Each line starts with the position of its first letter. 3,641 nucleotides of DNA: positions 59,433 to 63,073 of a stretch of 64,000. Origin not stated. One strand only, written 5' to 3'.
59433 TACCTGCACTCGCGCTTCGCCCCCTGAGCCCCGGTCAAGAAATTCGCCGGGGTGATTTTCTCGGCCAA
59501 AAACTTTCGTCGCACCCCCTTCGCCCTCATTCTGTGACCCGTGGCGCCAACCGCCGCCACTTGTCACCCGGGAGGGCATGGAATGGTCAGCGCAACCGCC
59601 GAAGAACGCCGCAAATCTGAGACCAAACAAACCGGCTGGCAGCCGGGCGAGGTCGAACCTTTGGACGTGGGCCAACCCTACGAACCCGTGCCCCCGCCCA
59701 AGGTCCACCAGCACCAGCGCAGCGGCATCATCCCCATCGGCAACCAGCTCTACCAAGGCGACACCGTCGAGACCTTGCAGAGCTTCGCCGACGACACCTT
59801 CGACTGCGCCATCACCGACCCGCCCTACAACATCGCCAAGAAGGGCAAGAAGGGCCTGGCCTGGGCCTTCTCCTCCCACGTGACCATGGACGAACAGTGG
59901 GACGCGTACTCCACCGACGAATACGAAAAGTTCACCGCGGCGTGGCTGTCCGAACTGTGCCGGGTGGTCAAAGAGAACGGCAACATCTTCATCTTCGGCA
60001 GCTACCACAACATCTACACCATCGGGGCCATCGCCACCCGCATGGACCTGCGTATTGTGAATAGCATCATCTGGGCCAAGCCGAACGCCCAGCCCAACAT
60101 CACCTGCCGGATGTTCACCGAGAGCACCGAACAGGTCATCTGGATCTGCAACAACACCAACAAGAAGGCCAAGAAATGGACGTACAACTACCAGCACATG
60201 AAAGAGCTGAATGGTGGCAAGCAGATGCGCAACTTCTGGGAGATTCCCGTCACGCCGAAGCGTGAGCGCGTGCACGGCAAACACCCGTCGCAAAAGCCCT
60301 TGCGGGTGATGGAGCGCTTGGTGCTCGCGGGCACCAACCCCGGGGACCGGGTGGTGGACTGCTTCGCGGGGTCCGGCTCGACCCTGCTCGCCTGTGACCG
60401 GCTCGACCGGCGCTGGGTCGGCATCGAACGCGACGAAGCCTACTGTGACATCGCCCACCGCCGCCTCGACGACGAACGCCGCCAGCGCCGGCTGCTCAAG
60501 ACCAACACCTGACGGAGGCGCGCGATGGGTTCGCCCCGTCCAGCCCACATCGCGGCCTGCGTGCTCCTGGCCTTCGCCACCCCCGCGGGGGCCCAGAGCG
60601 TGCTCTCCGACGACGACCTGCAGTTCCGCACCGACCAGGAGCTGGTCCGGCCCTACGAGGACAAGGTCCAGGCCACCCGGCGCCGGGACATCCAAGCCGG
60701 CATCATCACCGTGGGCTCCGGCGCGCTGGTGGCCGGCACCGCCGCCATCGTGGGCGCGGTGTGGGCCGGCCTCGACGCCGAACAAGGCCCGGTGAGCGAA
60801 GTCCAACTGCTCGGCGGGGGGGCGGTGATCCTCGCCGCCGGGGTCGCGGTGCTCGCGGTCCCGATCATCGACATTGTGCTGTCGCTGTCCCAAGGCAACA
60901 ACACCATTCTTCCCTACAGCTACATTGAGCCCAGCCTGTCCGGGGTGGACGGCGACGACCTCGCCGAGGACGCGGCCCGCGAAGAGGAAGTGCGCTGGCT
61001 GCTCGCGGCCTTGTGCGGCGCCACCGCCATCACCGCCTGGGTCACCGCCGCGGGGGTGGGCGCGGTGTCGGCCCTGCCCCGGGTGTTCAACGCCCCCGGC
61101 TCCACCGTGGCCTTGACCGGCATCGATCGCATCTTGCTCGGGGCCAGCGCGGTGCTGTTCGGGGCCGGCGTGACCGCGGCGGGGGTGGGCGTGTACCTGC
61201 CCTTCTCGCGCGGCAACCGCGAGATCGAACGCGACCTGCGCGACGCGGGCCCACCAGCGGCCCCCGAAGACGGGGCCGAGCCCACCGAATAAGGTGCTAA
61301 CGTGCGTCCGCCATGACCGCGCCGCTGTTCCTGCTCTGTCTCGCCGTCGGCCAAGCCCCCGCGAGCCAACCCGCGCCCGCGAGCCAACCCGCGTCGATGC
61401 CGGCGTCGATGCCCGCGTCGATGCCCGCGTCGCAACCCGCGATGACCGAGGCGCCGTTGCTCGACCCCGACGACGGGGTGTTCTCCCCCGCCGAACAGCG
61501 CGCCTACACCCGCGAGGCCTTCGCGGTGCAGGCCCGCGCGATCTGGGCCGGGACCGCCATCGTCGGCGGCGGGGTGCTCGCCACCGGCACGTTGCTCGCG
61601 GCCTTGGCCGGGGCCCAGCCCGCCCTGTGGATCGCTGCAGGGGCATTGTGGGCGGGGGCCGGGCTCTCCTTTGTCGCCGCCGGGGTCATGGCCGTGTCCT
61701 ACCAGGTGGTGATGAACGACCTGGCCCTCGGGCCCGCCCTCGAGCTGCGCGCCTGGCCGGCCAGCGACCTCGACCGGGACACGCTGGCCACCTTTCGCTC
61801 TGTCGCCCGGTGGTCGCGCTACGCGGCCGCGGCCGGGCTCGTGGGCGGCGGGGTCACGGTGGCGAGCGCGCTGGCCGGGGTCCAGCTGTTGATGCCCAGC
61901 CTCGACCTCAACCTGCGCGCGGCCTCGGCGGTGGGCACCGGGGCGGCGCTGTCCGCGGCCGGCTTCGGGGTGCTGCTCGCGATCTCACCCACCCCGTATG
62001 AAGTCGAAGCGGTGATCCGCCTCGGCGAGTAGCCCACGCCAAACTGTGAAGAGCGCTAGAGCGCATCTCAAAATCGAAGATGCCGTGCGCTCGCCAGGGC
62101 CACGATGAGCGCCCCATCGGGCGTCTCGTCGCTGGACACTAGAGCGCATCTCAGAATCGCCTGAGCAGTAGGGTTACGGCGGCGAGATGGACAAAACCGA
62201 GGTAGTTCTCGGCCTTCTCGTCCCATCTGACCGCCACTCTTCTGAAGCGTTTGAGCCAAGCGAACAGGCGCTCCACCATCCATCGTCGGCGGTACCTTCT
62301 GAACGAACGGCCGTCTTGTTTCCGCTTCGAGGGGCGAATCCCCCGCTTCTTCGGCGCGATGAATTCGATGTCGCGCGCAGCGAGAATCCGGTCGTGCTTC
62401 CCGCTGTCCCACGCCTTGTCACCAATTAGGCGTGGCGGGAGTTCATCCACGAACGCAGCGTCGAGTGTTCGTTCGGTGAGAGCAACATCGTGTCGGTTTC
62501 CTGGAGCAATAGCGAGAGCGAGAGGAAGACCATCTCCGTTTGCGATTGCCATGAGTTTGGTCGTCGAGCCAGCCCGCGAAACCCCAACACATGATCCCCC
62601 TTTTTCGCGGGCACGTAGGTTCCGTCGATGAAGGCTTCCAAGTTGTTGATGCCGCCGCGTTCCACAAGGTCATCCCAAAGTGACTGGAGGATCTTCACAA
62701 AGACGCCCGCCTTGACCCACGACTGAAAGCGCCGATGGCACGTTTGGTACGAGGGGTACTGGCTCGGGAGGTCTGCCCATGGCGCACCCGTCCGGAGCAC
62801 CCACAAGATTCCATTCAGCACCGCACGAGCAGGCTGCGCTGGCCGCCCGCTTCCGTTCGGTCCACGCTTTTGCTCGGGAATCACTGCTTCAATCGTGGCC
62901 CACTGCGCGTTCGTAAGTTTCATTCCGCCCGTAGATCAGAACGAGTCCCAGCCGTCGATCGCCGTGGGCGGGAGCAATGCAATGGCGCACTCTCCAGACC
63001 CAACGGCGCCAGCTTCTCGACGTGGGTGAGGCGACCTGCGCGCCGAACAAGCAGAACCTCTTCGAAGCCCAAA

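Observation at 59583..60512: Orphan CcrM/HinfI-family N6-adenine methyltransferase in a myxobacterial context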

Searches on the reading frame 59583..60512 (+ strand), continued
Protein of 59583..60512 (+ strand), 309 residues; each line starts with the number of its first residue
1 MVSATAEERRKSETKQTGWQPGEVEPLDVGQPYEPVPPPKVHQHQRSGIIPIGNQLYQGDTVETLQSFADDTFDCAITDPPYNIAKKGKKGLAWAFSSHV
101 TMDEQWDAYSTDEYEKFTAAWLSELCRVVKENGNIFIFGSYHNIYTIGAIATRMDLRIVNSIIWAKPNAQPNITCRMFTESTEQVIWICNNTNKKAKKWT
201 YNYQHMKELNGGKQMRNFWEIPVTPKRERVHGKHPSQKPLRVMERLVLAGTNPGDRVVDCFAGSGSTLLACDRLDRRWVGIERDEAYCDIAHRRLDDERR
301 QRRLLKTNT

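Call 43: search_protein_families(library=pfam, proteins=[L036:7067-7714:+, L041:8800-9321:-, L046:7338-7904:+, L046:8963-9613:-, L065:8806-9633:-, L067:9055-10350:+, L075:8680-9660:+, L076:4800-5639:+, L080:4729-5448:+, L079:9033-9752:+], max_evalue=0.001)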
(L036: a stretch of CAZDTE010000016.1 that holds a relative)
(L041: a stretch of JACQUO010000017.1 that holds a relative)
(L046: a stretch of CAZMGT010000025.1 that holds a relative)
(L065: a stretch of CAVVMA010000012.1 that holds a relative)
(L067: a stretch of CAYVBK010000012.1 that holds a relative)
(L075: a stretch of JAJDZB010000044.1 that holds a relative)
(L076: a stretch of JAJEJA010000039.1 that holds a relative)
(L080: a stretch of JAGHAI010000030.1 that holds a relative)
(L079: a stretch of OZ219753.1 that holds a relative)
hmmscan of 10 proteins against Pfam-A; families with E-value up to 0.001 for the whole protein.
L036:7067-7714:+ (216 aa): 1 family
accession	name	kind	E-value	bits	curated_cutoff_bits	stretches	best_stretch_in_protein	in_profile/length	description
PF09335.16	VTT_dom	-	9.6e-19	68.5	33.9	1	38-166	2-121/123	VTT domain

L041:8800-9321:- (174 aa): 0 families

L046:7338-7904:+ (189 aa): 1 family
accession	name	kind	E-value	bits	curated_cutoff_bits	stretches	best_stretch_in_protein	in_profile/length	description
PF01812.26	5-FTHF_cyc-lig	-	5.4e-27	95.3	27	1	7-185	1-186/186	5-formyltetrahydrofolate cyclo-ligase family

L046:8963-9613:- (217 aa): 0 families

L065:8806-9633:- (276 aa): 3 families
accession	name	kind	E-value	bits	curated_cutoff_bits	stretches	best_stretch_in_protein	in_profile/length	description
PF13462.12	Thioredoxin_4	-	1.9e-29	103.4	23.2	1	109-267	3-164/165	Thioredoxin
PF01323.26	DSBA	-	3.6e-19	69.7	25.6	2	166-266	88-190/191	DSBA-like thioredoxin domain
PF13098.12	Thioredoxin_2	-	3.9e-06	27.6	27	1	122-265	8-103/104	Thioredoxin-like domain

L067:9055-10350:+ (432 aa): 2 families
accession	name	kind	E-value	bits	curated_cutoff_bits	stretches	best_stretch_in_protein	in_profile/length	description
PF21135.2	DRL_cat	-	3.6e-64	216.2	27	1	160-322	1-164/164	Oxidoreductase DRL, catalytic domain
PF08666.17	SAF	-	5.5e-05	24.1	21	1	350-409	6-62/63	SAF domain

L075:8680-9660:+ (327 aa): 2 families
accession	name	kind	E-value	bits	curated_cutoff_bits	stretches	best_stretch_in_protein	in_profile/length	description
PF05721.19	PhyH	-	7.4e-34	118.3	22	1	57-270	1-213/213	Phytanoyl-CoA dioxygenase (PhyH)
PF13759.12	2OG-FeII_Oxy_5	-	9.4e-05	23.2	27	1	227-272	54-99/101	Putative 2OG-Fe(II) oxygenase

L076:4800-5639:+ (280 aa): 2 families
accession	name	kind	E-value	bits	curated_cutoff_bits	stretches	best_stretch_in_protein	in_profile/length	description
PF05721.19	PhyH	-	8e-34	118.2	22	1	22-235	1-213/213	Phytanoyl-CoA dioxygenase (PhyH)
PF13759.12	2OG-FeII_Oxy_5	-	3.2e-05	24.7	27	1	191-237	53-99/101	Putative 2OG-Fe(II) oxygenase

L080:4729-5448:+ (240 aa): 2 families
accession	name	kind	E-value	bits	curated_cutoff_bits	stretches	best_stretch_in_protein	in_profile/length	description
PF22518.2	DUF6997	-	2.9e-46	158.3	27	1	84-240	2-164/175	Domain of unknown function (DUF6997)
PF22515.2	DUF6996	-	7.9e-23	80.7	27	1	5-82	1-71/71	Domain of unknown function (DUF6996)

L079:9033-9752:+ (240 aa): 1 family
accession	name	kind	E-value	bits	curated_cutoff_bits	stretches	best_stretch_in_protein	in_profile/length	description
PF06439.18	3keto-disac_hyd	-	8e-07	29.7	26.8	1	148-211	113-184/187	3-keto-disaccharide hydrolase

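Call 49: list_cluster_members(proteins=[P0001, P0011, P0003])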
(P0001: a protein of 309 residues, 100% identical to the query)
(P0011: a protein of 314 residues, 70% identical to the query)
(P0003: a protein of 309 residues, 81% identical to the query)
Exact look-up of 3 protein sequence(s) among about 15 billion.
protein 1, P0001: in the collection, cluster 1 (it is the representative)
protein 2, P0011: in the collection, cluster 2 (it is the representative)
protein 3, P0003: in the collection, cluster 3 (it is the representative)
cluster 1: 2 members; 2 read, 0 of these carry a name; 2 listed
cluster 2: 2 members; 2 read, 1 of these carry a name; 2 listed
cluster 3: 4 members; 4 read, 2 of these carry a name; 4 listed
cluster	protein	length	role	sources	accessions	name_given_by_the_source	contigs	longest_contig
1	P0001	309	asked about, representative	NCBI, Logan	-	-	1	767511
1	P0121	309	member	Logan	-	-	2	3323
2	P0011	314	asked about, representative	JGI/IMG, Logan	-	site-specific DNA-methyltransferase (adenine-specific)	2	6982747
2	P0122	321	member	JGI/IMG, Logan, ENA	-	-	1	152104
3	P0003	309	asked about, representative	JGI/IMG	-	site-specific DNA-methyltransferase (adenine-specific)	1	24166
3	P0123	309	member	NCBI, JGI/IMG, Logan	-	site-specific DNA-methyltransferase (adenine-specific)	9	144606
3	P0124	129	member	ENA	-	-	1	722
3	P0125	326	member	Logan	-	-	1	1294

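Call 50: search_dna_similar(query=window:59583-60512:+, collection=phages, mode=protein, max_rows=15, max_evalue=1e-20)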
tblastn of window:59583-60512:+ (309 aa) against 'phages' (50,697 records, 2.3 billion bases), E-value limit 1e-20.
Records with a match: 86; places in all: 86; records where one place covers at least 80% of the query: 1.
Best place of each record, by identity: <60% 86.
By first word of the organism name: Staphylococcus 50; Lactococcus 10; Ruegeria 8; Enterococcus 3; Halorubrum 2; uncultured 2; Silviavirus 1; Geobacillus 1; Christensenellales 1; Clostridium 1; and 7 more.
By host as written in the record: Staphylococcus aureus 16; Lactococcus lactis 10; - 9; Ruegeria pomeroyi DSS-3 8; Staphylococcus carnosus TM300 5; Staphylococcus aureus (phage propagation strain 47) 4; Staphylococcus epidermidis F12 4; Staphylococcus epidermidis 3; and 23 more.
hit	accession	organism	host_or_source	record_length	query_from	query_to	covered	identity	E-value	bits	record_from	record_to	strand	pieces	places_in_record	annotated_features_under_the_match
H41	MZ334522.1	Halorubrum tailed virus 27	Halorubrum sp.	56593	54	291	77%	35.5%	2e-43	164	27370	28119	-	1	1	N6-adenine methyltransferase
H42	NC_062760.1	Halorubrum tailed virus 27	Halorubrum sp.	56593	54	291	77%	35.5%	2e-43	164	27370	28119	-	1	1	DNA methyltransferase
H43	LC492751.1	Staphylococcus phage KSAP7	Staphylococcus aureus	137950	55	292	77%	34.2%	1e-27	118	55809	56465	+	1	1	putative adenine-specific methyltransferase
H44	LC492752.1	Staphylococcus phage KSAP11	Staphylococcus aureus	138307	55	292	77%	34.2%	1e-27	118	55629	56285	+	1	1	putative adenine-specific methyltransferase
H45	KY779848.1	Staphylococcus phage qdsa001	Staphylococcus aureus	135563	55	292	77%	33.9%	1e-27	118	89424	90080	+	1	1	adenine-specific methyltransferase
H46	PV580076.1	Staphylococcus phage SAP_01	Staphylococcus aureus KCTC 1621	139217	55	292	77%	33.9%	1e-27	118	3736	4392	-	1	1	adenine-specific methyltransferase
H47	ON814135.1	Staphylococcus phage vB_SauM-V1SA20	Staphylococcus aureus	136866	55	292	77%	33.9%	1e-27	118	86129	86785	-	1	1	adenine-specific methyltransferase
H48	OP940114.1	Staphylococcus phage vB_SauM_VL10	Staphylococcus aureus ATCC43300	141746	55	292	77%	33.6%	2e-28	120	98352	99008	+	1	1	adenine-specific methyltransferase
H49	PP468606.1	Staphylococcus phage SpP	Staphylococcus saprophyticus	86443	54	292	77%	33.3%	2e-26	115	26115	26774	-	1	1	adenine-specific methyltransferase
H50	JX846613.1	Staphylococcus phage vB_SauM_Romulus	Staphylococcus aureus (phage ...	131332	55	292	77%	33.5%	4e-28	120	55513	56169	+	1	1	promoter | adenine-specific methyltransferase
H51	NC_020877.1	Staphylococcus phage vB_SauM_Romulus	Staphylococcus aureus (phage ...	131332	55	292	77%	33.5%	4e-28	120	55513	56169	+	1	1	promoter | adenine-specific methyltransferase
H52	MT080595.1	Staphylococcus phage vB_SauM_EW41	Staphylococcus carnosus TM300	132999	55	292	77%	33.5%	4e-28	120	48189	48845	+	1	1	record has no annotation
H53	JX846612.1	Staphylococcus phage vB_SauM_Remus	Staphylococcus aureus (phage ...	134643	55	292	77%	33.5%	4e-28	120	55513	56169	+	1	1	adenine-specific methyltransferase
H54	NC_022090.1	Staphylococcus phage vB_SauM_Remus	Staphylococcus aureus (phage ...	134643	55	292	77%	33.5%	4e-28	120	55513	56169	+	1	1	DNA methyltransferase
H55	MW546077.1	Staphylococcus phage Romulus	-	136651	55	292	77%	33.5%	4e-28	120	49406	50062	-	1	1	adenine-specific methyltransferase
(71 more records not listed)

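Call 53: predict_structure(alignment_id=A1)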
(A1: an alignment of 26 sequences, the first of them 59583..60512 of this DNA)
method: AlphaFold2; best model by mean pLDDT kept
length: 309 residues; sequences in the alignment: 26
mean_pLDDT: 76.0   pTM: 0.74
mean pLDDT of the five models: 76.0, 75.2, 74.0, 73.8, 70.0
residues with pLDDT >= 90: 105; 70-90: 94; 50-70: 62; < 50: 48
segments of 3 or more residues with pLDDT < 50: 1-4, 12-16, 84-104, 170-180
pLDDT, mean of each block of 10 residues (from residue 1): 49 52 63 54 72 94 94 93 51 39 50 81 95 91 81 89 61 42 83 87 82 70 75 79 91 96 92 96 91 92 68
secondary structure, 60 per line:
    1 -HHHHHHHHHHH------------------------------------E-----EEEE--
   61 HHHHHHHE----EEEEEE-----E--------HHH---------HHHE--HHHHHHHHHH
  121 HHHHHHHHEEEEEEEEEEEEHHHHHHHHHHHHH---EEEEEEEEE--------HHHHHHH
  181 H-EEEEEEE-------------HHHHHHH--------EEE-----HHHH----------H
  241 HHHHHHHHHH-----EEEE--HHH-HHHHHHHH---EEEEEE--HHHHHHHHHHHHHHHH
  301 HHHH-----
elements in order: H2-12 E55-58 H61-67 E73-78 H111-128 E129-140 H141-153 E157-165 H174-181 E183-189 H203-209 E218-220 H226-229 H240-250 E256-259 H266-273 E277-282 H285-304

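Call 55: fold_search(model_id=the predicted structure, library=pdb)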
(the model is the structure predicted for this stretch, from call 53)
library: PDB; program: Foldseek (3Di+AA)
matches with E <= 10: 1109; with E <= 0.001: 182
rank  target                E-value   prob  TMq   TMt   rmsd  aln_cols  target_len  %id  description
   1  6pbd_A                5.3e-23  1.00  0.66  0.59   4.9       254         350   35  DNA N6-Adenine Methyltransferase CcrM In Complex with Double-Stranded DNA Oligonucleotide Containing Its Recognition S (released 2019-10-23)
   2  6pbd_B                3.9e-22  1.00  0.65  0.61   2.8       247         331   34  DNA N6-Adenine Methyltransferase CcrM In Complex with Double-Stranded DNA Oligonucleotide Containing Its Recognition S (released 2019-10-23)
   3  8urk_D                9.4e-18  1.00  0.60  0.74   5.5       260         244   28  Crystal structure of DNA N6-Adenine Methyltransferase M.BceJIV from Burkholderia cenocepacia in complex with duplex DN (released 2024-09-11)
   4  8s9m                  2.1e-17  1.00  0.61  0.77   3.8       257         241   26  DNA cytosine-N4 methyltransferase (residues 79-324) from the Bdelloid rotifer Adineta vaga (released 2023-08-02)
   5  9c3u_A                2.6e-17  1.00  0.60  0.74   5.8       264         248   28  Crystal structure of DNA N6-Adenine Methyltransferase M.BceJIV from Burkholderia cenocepacia in complex with duplex DN (released 2024-09-11)
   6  8s9o_A                3.0e-17  1.00  0.60  0.79   3.2       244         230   27  DNA cytosine-N4 methyltransferase (residues 61-324) from the Bdelloid rotifer Adineta vaga - P1 crystal form (released 2023-08-02)
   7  8s9o_B                4.8e-17  1.00  0.60  0.82   2.9       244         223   26  DNA cytosine-N4 methyltransferase (residues 61-324) from the Bdelloid rotifer Adineta vaga - P1 crystal form (released 2023-08-02)
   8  8urk_A                5.1e-17  1.00  0.61  0.74   5.3       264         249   28  Crystal structure of DNA N6-Adenine Methyltransferase M.BceJIV from Burkholderia cenocepacia in complex with duplex DN (released 2024-09-11)
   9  8s9n                  5.5e-17  1.00  0.59  0.80   2.9       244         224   24  DNA cytosine-N4 methyltransferase (residues 61-324) from the Bdelloid rotifer Adineta vaga - C2 crystal form (released 2023-08-02)
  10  9c3s_A                9.4e-17  1.00  0.63  0.76   4.1       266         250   27  Crystal structure of DNA N6-Adenine Methyltransferase M.BceJIV from Burkholderia cenocepacia in complex with duplex DN (released 2024-09-11)
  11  1g60_A                1.0e-16  1.00  0.60  0.76   4.8       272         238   22  Crystal Structure of Methyltransferase MboIIa (Moraxella bovis) (released 2002-05-01)
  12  9c3s_D                1.2e-16  1.00  0.58  0.73   6.0       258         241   28  Crystal structure of DNA N6-Adenine Methyltransferase M.BceJIV from Burkholderia cenocepacia in complex with duplex DN (released 2024-09-11)
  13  1g60_B                1.5e-16  1.00  0.60  0.80   4.3       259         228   22  Crystal Structure of Methyltransferase MboIIa (Moraxella bovis) (released 2002-05-01)
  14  9c3s_C                1.2e-15  1.00  0.58  0.72   5.6       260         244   27  Crystal structure of DNA N6-Adenine Methyltransferase M.BceJIV from Burkholderia cenocepacia in complex with duplex DN (released 2024-09-11)
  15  9c3u_C                1.3e-15  1.00  0.56  0.71   5.6       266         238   28  Crystal structure of DNA N6-Adenine Methyltransferase M.BceJIV from Burkholderia cenocepacia in complex with duplex DN (released 2024-09-11)
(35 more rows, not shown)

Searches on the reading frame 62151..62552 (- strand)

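Call 4: search_protein_families(library=ncbifam, proteins=[window:62151-62552:-], max_evalue=0.01)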
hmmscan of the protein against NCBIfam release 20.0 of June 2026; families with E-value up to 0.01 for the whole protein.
window:62151-62552:- (133 aa): 8 families
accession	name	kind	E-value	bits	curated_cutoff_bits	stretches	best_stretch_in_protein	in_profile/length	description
NF033580.1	transpos_IS5_3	equivalog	2.5e-33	115.7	110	1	2-130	132-258/258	IS5 family transposase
NF033520.1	transpos_IS982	equivalog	8.3e-10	38.6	130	1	2-107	118-219/243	IS982 family transposase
NF033581.1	transpos_IS5_4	equivalog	6e-09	35.6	140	1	7-107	165-261/285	IS5 family transposase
NF033551.1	transpos_IS1182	equivalog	7.4e-08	31.7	270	2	7-81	278-350/488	IS1182 family transposase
NF033559.2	transpos_IS1634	equivalog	2.2e-06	27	100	1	4-75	173-246/483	IS1634 family transposase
NF033579.1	transpos_IS5_2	equivalog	5.1e-06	26.2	140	1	12-104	155-262/289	IS5 family transposase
NF033592.1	transpos_IS4_1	equivalog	0.00068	18.8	115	0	87-107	284-304/332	IS4 family transposase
NF033578.1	transpos_IS5_1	equivalog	0.0061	15.7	275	1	5-112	292-395/419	IS5 family transposase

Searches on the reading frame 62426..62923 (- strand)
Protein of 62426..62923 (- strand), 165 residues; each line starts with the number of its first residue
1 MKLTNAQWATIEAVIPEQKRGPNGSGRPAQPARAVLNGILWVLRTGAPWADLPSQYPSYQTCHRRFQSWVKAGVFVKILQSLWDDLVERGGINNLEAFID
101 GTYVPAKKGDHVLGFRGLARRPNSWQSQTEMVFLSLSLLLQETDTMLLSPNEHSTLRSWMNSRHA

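Call 4: search_protein_families(library=ncbifam, proteins=[window:62426-62923:-], max_evalue=0.01)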
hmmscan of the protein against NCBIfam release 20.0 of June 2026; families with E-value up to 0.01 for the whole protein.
window:62426-62923:- (165 aa): 1 family
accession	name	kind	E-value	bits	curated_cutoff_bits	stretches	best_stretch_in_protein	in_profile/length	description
NF033580.1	transpos_IS5_3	equivalog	1.7e-30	106.4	110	1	2-108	4-103/258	IS5 family transposase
